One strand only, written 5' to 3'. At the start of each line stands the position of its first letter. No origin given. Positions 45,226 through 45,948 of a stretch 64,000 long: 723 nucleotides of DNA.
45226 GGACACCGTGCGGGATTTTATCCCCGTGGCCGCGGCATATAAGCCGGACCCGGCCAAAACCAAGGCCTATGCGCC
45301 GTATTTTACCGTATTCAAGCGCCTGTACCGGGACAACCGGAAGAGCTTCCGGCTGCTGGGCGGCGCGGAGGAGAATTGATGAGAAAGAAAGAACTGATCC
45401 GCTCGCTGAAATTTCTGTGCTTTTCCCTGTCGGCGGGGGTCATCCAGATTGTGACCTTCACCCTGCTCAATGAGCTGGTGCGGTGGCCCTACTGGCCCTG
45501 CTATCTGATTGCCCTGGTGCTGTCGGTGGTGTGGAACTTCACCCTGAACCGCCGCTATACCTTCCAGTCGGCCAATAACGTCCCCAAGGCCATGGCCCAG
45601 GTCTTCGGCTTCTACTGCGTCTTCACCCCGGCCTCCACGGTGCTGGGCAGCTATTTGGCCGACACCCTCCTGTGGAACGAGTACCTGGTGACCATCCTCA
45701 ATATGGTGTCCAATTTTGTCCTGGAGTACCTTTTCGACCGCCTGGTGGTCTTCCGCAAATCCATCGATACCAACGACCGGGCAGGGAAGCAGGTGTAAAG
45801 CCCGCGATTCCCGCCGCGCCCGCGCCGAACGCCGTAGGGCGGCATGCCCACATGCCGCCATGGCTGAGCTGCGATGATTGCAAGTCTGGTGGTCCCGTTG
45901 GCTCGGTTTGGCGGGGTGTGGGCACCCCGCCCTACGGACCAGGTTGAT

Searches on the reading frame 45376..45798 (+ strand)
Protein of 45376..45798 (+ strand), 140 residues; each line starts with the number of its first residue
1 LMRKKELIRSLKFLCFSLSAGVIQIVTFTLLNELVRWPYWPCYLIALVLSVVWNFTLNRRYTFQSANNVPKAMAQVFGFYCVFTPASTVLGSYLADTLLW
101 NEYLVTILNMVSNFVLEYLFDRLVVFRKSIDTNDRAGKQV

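Call 17: search_protein_families(library=pfam, proteins=[window:45376-45798:+], max_evalue=0.00001)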
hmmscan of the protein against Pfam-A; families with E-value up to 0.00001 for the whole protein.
window:45376-45798:+ (140 aa): 1 family
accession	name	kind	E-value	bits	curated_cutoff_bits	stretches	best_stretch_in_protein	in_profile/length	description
PF04138.20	GtrA_DPMS_TM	-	4.4e-14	53.1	26.1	1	12-126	1-117/117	GtrA/DPMS, transmembrane domain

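Call 43: find_encoding_contigs(protein=window:45376-45798:+, flank=2000, max_places=10)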
Protein window:45376-45798:+ (140 aa): no gene with exactly this product is on record in the collection.
